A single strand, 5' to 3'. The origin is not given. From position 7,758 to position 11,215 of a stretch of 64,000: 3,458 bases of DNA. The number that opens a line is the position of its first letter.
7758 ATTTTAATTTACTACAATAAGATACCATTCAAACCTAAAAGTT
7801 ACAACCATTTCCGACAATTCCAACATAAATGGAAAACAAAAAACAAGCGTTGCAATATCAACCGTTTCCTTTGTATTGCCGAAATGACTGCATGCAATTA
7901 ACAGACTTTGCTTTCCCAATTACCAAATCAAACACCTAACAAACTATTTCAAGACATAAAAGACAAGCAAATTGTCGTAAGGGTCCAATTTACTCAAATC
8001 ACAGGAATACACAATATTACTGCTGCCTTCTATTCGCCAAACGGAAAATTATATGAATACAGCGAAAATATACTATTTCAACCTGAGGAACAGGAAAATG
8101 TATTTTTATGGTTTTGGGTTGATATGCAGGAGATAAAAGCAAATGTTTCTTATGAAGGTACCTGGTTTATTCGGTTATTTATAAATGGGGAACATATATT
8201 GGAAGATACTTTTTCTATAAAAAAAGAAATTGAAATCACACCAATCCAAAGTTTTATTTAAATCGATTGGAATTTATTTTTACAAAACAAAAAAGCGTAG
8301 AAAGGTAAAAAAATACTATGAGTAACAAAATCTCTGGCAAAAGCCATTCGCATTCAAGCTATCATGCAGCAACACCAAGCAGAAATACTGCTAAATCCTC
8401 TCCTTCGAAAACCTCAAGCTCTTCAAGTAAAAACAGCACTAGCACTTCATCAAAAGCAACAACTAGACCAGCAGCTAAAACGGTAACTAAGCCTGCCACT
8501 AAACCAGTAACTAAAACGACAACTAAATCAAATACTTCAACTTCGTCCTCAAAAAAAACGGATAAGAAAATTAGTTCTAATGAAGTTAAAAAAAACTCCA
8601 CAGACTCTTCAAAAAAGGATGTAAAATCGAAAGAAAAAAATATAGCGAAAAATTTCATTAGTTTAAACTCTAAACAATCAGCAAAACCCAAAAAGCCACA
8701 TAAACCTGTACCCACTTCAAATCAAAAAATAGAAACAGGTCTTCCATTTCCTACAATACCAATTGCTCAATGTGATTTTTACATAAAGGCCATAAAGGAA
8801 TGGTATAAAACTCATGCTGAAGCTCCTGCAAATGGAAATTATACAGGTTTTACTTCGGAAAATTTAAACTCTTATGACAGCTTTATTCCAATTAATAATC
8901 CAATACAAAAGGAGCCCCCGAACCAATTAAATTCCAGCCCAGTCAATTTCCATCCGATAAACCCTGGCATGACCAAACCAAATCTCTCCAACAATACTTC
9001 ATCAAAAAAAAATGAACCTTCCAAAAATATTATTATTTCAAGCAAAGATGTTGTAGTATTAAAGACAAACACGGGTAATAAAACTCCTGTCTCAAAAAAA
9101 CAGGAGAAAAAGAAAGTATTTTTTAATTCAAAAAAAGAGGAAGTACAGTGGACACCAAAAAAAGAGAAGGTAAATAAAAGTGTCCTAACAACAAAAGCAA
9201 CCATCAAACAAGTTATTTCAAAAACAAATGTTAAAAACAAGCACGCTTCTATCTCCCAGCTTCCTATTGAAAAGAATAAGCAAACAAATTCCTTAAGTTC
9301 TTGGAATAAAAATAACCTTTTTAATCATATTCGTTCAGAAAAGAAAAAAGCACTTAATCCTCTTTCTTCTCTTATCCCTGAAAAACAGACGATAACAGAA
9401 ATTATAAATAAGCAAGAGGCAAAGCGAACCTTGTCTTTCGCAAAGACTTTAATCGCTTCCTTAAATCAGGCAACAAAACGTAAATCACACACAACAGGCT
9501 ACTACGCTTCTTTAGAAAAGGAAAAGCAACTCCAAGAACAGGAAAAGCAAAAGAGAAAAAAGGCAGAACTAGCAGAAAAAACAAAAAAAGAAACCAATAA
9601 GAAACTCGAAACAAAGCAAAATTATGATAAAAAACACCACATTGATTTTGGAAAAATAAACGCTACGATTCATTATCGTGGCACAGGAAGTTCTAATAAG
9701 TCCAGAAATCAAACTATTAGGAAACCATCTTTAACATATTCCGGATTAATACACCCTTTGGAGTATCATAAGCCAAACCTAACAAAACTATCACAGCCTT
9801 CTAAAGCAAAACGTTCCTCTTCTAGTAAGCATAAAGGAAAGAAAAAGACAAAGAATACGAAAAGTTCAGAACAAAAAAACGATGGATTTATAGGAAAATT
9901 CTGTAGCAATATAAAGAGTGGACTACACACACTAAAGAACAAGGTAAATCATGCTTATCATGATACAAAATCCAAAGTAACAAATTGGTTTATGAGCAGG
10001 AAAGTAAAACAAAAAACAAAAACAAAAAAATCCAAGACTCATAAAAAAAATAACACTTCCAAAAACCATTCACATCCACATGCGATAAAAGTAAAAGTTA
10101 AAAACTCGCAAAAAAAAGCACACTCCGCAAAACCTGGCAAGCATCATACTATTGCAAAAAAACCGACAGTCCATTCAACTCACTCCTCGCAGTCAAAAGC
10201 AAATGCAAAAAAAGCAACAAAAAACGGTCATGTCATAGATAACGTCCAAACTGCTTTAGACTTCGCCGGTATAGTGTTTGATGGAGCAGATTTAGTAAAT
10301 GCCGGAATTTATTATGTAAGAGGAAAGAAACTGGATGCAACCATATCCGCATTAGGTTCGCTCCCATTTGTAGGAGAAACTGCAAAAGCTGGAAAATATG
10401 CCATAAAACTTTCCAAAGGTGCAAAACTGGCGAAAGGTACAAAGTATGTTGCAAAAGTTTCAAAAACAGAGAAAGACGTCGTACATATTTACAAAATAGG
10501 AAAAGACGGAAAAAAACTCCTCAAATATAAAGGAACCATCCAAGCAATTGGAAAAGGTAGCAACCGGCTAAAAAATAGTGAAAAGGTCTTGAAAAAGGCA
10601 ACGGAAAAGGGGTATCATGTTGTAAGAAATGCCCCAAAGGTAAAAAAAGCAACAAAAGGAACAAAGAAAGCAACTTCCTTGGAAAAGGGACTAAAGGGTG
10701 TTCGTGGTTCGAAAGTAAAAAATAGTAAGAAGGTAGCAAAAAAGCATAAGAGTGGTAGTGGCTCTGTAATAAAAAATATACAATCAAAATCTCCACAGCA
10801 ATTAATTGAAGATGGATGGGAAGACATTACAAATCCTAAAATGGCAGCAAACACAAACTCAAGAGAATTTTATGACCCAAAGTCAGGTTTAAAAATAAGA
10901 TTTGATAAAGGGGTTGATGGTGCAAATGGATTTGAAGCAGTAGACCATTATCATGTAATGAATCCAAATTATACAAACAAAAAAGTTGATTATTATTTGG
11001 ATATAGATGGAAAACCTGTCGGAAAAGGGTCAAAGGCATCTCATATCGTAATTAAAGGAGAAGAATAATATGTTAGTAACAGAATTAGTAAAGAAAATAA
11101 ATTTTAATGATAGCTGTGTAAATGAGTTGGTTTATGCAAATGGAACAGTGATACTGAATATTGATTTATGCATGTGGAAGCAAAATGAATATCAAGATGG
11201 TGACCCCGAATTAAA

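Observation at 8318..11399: Giant lysine-rich protein with a pre-toxin-TG-like motif and C-terminal module, followed by a translationally coupled acidic ORF: polymorphic toxin/immunity-like pair without a known delivery domain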

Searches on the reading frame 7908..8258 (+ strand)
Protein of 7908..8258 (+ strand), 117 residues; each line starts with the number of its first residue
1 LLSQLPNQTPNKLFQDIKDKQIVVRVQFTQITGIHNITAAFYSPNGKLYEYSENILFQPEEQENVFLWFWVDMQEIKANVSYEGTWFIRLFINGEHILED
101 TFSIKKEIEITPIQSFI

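Call 6: search_protein_families(library=pfam, proteins=[window:7908-8258:+], max_evalue=1)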
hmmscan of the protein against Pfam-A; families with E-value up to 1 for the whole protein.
window:7908-8258:+ (117 aa): 0 families

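Call 7: search_protein_families(library=ncbifam, proteins=[window:7908-8258:+], max_evalue=1)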
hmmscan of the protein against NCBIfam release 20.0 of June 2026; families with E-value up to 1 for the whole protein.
window:7908-8258:+ (117 aa): 0 families

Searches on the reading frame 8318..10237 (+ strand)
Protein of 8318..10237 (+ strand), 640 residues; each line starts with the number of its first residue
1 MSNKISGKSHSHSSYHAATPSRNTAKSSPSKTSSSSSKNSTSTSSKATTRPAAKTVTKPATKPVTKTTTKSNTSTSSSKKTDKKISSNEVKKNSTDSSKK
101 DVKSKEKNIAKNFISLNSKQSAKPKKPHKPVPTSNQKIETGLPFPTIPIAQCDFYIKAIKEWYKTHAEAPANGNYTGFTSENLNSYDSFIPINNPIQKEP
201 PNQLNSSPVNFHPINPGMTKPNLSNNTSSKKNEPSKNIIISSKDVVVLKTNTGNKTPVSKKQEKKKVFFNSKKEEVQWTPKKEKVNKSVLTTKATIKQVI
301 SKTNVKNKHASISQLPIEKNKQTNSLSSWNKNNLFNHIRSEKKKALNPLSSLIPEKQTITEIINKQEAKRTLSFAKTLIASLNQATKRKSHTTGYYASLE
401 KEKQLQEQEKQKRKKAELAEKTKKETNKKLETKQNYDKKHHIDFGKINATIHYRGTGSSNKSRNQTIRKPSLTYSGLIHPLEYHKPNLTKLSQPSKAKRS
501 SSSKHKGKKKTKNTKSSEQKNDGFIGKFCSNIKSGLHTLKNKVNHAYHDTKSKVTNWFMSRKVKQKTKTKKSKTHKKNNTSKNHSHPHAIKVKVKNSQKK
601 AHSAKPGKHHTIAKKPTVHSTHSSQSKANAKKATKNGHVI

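Call 53: search_protein_representatives(protein=window:8318-10237:+)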
Query: 640 residues. Proteins with E-value up to 0.001 (for the whole library): 1; up to 1e-10: 1; up to 1e-30: 1. The best 1 are listed.
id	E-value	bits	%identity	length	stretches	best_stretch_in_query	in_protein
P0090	5.0e-173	594.0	97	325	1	1-308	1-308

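Call 57: find_encoding_contigs(protein=P0090, flank=8000, max_places=4)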
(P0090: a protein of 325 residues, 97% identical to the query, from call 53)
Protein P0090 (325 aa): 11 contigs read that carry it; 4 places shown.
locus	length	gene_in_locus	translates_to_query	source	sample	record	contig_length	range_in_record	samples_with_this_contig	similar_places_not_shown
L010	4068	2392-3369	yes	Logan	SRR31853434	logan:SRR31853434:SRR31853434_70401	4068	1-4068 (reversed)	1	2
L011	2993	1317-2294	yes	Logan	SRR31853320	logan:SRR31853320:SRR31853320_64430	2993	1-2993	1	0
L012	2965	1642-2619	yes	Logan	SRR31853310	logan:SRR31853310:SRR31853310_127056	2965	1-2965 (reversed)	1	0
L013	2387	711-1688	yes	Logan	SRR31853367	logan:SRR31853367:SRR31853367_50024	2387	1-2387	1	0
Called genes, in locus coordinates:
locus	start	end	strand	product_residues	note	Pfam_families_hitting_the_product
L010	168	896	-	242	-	PF00392:GntR, PF07702:UTRA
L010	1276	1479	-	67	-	-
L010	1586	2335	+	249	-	PF16561:AMPK1_CBM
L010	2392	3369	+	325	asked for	-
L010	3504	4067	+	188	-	?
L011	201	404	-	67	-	-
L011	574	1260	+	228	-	PF16561:AMPK1_CBM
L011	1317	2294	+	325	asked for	-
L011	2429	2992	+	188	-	?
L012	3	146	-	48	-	?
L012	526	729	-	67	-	-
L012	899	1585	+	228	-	PF16561:AMPK1_CBM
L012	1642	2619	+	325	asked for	-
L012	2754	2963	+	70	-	?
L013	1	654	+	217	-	?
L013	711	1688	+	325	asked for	-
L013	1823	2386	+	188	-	?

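Call 81: search_protein_families(library=phrogs, proteins=[window:8318-10237:+, L010:1586-2332:+], max_evalue=0.01)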
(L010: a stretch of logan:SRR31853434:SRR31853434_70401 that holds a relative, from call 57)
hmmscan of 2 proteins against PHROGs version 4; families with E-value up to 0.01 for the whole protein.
window:8318-10237:+ (640 aa): 0 families

L010:1586-2332:+ (249 aa): 0 families

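Call 89: search_solved_structures(query=window:8318-10237:+, max_evalue=1)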
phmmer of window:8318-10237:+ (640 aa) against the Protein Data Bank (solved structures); distinct sequences matched with E-value up to 1: 1.
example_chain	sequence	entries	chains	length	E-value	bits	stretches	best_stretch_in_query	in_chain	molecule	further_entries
9hd7_R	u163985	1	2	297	0.97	12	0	39-78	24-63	Chlorophyll a-b binding protein, chloroplastic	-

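Call 90: search_protein_families(library=padloc, proteins=[L010:1586-2332:+], max_evalue=0.01)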
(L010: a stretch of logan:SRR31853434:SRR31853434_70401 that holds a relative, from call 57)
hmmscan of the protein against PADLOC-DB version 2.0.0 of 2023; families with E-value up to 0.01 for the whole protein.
L010:1586-2332:+ (249 aa): 0 families

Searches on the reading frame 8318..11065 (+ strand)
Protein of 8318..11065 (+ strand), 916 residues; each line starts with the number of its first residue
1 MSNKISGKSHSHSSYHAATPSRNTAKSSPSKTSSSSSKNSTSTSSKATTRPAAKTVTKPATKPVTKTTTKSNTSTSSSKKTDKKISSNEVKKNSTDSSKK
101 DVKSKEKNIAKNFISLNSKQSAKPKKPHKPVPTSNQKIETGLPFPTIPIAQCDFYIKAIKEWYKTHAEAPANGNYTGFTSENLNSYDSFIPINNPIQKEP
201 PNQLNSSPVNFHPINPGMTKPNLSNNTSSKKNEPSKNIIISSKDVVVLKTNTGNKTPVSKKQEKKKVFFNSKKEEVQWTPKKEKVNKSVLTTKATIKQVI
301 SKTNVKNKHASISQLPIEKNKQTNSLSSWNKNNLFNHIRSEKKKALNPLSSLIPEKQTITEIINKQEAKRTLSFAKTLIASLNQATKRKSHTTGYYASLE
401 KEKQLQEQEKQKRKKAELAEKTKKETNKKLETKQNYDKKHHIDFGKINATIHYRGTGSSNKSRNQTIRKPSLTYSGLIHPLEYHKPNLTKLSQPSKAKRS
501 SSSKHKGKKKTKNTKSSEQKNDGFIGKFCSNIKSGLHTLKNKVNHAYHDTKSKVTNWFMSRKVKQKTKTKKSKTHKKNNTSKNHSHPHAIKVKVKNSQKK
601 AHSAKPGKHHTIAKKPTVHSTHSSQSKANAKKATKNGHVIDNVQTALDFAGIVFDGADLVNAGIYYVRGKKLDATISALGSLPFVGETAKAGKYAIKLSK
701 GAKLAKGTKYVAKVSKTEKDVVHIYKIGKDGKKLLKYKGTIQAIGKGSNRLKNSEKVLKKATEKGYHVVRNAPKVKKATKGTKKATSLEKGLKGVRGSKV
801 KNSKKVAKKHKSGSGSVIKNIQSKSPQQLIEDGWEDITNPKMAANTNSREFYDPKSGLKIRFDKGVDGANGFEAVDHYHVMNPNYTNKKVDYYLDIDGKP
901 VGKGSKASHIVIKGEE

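Call 6: search_protein_families(library=pfam, proteins=[window:8318-11065:+], max_evalue=1)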
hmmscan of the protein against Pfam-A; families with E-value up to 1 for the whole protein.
window:8318-11065:+ (916 aa): 0 families

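Call 7: search_protein_families(library=ncbifam, proteins=[window:8318-11065:+], max_evalue=1)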
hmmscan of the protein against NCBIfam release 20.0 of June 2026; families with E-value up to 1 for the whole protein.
window:8318-11065:+ (916 aa): 0 families

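Call 10: find_homologous_proteins(query=window:8318-11065:+)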
Query window:8318-11065:+: 8000 candidates shared short words with the query, none scored E <= 0.001.

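Call 90: search_protein_families(library=padloc, proteins=[window:8318-11065:+], max_evalue=0.01)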
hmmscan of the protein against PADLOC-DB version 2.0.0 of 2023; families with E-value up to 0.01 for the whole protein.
window:8318-11065:+ (916 aa): 0 families

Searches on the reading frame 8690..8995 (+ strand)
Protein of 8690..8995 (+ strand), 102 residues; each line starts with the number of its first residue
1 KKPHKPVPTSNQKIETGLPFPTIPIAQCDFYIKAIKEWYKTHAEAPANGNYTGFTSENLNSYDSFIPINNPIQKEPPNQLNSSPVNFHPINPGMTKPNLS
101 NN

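Call 9: search_protein_families(library=pfam, proteins=[window:8690-8995:+], max_evalue=10)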
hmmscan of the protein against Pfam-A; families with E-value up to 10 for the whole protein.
seq(102 aa): 1 family
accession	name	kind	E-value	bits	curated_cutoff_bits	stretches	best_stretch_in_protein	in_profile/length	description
PF00286.25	Flexi_CP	-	0.012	16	27.5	1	28-85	77-135/138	Viral coat protein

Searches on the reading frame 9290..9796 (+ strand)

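Call 9: search_protein_families(library=pfam, proteins=[window:9290-9796:+], max_evalue=10)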
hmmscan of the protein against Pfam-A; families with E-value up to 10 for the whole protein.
seq(169 aa): 2 families
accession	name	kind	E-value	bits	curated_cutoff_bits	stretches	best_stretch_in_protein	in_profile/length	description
PF20840.3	DUF5382_N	-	0.1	13.3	27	1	9-115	14-109/132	Family of unknown function (DUF5382) N-terminal domain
PF04678.18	MCU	-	3.4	8.2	30.8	1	38-110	23-89/177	Mitochondrial calcium uniporter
